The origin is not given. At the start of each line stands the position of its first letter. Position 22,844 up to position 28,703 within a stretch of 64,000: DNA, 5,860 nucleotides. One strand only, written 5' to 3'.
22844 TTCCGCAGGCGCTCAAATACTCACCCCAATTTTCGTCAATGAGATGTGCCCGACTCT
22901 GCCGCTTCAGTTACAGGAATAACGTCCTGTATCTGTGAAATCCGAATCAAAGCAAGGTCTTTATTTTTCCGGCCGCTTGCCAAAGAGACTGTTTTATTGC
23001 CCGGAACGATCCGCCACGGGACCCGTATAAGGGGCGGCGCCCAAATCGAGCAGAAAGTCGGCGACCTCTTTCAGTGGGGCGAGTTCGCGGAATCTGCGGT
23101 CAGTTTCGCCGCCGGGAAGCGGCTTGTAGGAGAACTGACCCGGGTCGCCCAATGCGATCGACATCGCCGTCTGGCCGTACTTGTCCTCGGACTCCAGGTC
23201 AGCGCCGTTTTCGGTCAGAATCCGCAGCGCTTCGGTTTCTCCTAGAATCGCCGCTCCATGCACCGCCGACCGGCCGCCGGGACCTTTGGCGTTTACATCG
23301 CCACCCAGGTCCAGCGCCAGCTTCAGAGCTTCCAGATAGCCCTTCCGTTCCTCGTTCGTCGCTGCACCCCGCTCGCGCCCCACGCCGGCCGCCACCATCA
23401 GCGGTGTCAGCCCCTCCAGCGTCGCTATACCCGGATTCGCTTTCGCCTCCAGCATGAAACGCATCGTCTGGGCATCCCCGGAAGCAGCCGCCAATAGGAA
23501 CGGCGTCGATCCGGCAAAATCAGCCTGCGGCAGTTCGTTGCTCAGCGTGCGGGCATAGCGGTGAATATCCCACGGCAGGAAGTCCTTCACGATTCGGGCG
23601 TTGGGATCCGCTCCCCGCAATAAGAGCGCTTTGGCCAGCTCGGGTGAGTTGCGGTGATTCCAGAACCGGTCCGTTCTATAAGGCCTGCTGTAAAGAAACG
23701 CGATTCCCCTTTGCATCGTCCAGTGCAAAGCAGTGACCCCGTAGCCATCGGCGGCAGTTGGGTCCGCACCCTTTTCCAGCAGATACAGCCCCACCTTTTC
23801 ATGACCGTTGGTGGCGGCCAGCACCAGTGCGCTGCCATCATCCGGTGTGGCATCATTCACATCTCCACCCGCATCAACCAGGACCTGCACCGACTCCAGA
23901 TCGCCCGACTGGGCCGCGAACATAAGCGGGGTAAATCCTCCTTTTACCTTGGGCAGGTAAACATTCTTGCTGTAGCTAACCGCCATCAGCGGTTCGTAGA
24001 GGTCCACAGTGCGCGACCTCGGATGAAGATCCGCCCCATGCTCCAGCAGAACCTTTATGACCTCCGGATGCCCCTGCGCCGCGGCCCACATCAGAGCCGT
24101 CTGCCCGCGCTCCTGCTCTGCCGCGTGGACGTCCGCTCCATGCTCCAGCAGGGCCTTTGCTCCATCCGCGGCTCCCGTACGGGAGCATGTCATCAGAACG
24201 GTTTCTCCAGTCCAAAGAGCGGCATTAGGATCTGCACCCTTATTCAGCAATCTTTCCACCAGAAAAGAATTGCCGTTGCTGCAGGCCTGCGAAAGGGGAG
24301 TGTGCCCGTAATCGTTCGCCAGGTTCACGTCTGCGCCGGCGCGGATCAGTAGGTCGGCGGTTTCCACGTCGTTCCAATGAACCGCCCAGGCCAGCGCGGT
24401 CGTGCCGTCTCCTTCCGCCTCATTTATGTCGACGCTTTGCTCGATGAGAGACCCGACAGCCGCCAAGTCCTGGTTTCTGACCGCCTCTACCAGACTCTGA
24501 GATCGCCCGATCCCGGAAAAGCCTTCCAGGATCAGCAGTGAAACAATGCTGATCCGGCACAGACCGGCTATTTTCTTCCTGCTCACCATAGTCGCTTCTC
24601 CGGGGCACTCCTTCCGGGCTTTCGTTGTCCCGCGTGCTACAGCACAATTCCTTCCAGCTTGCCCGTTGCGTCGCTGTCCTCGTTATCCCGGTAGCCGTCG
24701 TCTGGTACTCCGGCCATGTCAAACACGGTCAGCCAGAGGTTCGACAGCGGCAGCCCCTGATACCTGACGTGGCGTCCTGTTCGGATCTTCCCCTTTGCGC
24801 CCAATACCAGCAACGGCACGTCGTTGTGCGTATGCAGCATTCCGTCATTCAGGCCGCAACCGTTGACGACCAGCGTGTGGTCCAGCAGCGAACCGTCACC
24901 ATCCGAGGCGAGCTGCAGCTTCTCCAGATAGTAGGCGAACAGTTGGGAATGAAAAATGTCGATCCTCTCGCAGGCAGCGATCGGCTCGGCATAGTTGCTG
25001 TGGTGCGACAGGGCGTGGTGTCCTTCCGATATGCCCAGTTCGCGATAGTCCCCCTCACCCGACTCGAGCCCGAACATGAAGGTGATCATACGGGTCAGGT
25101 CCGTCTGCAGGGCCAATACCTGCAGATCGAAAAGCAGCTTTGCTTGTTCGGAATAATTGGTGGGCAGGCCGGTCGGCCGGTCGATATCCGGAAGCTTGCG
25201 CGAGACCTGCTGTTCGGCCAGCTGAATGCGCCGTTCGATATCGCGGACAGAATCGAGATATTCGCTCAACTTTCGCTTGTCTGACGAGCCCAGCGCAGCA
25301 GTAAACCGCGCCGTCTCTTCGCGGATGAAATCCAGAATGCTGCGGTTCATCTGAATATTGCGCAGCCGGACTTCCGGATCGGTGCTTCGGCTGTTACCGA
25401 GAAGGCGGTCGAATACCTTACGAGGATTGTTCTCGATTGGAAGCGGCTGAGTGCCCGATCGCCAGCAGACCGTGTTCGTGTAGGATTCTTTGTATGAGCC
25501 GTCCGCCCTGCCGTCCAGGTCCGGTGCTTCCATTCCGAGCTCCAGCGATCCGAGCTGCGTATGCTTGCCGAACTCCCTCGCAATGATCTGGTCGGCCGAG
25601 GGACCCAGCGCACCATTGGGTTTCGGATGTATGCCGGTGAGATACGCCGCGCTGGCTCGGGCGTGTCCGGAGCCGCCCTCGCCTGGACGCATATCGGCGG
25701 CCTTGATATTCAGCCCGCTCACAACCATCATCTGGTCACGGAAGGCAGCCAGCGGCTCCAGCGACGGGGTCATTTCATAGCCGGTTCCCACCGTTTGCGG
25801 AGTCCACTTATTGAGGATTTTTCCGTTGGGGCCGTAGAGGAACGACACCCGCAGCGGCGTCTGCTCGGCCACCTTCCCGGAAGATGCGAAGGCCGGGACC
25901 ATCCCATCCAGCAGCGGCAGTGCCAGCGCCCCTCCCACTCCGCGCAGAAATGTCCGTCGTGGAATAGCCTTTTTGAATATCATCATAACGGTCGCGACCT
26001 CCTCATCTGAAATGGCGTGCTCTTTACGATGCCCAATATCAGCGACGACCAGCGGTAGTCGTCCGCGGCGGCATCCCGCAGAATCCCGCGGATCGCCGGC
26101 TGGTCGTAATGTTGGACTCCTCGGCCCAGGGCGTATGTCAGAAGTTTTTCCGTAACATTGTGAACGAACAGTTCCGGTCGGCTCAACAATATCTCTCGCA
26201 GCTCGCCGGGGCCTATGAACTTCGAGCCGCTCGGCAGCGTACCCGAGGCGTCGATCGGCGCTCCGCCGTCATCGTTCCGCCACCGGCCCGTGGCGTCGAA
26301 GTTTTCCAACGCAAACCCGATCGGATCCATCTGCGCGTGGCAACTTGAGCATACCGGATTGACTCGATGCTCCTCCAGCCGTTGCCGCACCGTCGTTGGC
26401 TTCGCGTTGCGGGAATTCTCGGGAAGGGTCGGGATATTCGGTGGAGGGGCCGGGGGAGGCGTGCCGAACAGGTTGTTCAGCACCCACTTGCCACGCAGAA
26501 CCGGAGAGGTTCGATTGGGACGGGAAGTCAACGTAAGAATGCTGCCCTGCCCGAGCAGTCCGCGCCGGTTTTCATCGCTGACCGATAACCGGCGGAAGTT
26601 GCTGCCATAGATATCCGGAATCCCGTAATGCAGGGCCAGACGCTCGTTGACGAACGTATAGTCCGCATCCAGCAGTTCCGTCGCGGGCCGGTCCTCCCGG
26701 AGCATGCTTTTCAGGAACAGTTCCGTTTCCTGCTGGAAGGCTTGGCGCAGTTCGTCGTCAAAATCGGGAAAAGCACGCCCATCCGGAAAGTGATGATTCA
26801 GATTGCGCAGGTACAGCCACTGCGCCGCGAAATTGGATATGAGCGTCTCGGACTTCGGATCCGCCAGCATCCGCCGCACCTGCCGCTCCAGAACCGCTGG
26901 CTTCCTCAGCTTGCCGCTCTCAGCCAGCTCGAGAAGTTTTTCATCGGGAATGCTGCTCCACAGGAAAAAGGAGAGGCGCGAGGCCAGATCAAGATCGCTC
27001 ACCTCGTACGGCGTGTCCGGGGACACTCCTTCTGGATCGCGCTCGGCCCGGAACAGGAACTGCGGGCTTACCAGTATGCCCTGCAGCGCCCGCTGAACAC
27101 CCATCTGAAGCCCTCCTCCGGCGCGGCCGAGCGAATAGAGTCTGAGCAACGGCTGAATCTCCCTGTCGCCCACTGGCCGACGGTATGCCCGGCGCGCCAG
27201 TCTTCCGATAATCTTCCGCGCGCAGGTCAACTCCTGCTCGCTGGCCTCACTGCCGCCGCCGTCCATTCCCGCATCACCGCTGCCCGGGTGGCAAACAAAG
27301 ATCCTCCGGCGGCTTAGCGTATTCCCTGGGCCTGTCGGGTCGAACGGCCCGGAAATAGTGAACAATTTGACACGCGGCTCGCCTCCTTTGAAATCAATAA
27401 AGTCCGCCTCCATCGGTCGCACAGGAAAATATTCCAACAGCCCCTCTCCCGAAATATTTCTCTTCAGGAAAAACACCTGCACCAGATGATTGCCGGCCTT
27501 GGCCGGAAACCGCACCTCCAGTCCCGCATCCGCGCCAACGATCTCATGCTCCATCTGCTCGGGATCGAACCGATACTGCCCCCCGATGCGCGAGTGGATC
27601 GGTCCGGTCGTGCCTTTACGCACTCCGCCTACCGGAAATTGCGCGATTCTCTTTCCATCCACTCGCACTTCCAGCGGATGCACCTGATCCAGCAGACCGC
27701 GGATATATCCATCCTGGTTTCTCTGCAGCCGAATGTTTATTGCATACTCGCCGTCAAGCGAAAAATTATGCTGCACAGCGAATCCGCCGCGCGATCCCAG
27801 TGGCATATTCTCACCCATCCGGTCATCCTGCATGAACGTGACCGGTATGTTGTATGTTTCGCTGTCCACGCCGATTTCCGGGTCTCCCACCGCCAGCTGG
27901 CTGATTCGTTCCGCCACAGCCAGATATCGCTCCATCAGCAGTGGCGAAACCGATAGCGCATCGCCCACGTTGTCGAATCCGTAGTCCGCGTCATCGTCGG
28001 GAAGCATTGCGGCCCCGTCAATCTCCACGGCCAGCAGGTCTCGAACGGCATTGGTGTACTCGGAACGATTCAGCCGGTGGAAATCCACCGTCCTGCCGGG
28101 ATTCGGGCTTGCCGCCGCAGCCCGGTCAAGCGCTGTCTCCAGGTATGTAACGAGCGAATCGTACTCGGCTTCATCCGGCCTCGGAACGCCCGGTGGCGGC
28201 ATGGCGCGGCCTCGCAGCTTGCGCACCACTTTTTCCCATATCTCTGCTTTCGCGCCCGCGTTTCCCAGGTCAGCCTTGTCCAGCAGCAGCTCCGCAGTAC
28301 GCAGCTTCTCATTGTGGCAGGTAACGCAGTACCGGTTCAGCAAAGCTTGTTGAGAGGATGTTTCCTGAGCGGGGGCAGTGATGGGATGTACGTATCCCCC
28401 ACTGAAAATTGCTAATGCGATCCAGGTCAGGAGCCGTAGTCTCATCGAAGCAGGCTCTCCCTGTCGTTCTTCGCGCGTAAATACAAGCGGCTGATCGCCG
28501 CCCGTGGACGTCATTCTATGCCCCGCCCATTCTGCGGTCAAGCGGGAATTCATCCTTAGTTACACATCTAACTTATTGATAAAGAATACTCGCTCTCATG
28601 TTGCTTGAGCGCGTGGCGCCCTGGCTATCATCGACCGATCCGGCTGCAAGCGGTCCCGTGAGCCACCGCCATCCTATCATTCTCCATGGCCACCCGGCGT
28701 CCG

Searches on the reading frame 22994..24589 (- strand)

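Call 23: search_protein_families(library=pfam, proteins=[window:22994-24589:-], max_evalue=0.0001)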
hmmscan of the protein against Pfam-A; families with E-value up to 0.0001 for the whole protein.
window:22994-24589:- (531 aa): 7 families
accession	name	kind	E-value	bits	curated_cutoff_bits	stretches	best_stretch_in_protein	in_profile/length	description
PF12796.13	Ank_2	-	6.1e-63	209.8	27.3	5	33-123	1-88/90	Ankyrin repeats (3 copies)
PF00023.36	Ank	-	8.8e-55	180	21.1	4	162-190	2-30/33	Ankyrin repeat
PF13606.12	Ank_3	-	4.5e-47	152.3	22.3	2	162-189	2-29/30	Ankyrin repeat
PF13637.12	Ank_4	-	1.5e-45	152.6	22.7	3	144-182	13-50/50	Ankyrin repeats (many copies)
PF13857.12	Ank_5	-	3.2e-35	120.2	27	1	81-123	1-44/56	Ankyrin repeats (many copies)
PF23745.1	ANK_LRRK2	-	8e-09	35.9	27.5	1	80-184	16-115/130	LRRK2 ANK repeat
PF24521.3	Ank_KRIT1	-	1.2e-08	35.2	80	0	96-185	19-108/149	KRIT1 ankyrin-repeats domain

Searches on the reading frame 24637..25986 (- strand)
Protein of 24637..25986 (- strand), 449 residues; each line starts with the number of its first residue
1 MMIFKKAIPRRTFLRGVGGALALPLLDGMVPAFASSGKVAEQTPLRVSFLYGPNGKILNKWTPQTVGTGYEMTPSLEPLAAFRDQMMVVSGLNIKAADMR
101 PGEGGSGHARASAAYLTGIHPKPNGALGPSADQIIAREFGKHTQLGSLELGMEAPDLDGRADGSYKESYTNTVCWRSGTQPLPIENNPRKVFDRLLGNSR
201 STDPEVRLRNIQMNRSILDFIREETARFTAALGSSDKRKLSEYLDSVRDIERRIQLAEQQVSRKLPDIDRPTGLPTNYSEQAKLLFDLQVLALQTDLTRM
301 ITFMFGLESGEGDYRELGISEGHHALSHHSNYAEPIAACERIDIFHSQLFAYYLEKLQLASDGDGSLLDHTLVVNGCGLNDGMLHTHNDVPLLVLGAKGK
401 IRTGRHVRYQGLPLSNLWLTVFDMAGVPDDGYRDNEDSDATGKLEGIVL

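Call 23: search_protein_families(library=pfam, proteins=[window:24637-25986:-], max_evalue=0.0001)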
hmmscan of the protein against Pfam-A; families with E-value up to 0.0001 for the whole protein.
window:24637-25986:- (449 aa): 1 family
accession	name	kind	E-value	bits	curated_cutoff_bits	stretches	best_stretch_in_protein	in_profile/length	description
PF07586.16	HXXSHH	-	1.4e-89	301.2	30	1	46-351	1-307/307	Protein of unknown function (DUF1552)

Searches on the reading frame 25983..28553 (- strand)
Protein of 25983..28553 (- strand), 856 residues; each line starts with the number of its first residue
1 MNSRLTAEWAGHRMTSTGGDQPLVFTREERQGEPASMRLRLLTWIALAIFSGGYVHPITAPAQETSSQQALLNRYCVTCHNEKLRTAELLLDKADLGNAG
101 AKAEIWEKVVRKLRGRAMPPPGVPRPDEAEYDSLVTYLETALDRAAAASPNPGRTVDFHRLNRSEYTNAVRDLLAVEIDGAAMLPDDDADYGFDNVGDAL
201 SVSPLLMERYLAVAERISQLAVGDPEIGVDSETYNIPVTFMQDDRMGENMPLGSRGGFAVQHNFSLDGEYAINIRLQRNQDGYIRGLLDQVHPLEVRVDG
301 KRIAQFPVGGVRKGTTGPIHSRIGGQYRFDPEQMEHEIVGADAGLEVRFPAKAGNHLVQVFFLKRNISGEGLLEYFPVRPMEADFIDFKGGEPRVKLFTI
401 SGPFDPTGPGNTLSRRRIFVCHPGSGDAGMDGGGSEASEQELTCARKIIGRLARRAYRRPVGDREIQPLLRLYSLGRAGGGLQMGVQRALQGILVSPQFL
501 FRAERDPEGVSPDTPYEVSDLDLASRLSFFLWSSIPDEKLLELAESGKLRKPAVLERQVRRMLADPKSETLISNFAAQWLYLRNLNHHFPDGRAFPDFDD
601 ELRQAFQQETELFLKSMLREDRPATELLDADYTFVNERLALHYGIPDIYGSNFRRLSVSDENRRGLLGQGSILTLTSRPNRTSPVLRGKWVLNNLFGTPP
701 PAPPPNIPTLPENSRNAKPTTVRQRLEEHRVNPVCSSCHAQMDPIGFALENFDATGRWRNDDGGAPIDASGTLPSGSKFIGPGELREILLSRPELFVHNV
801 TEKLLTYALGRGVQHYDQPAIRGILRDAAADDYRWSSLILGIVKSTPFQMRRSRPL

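Call 23: search_protein_families(library=pfam, proteins=[window:25983-28553:-], max_evalue=0.0001)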
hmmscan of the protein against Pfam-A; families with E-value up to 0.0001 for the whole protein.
window:25983-28553:- (856 aa): 7 families
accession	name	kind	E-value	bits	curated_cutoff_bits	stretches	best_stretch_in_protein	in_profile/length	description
PF07631.16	PSD4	-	1e-47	162.2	23.3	1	519-645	2-128/128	Protein of unknown function (DUF1592)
PF07627.16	PSCyt3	-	3.6e-36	123.8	27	1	663-761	1-97/98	Protein of unknown function (DUF1588)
PF07626.16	PSD3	-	4.1e-25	88.5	23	1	160-222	2-64/65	Protein of unknown function (DUF1587)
PF07624.16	PSD2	-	2.9e-24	85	25.8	1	775-848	1-74/74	Protein of unknown function (DUF1585)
PF07637.16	PSD5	-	1.1e-20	74.1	34.2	1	444-504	1-62/62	Protein of unknown function (DUF1595)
PF13442.11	Cytochrome_CBB3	-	3.8e-08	34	27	1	67-138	5-68/68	Cytochrome C oxidase, cbb3-type, subunit III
PF07635.16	PSCyt1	-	4.7e-05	24.3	22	0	76-122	1-59/59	Planctomycete cytochrome C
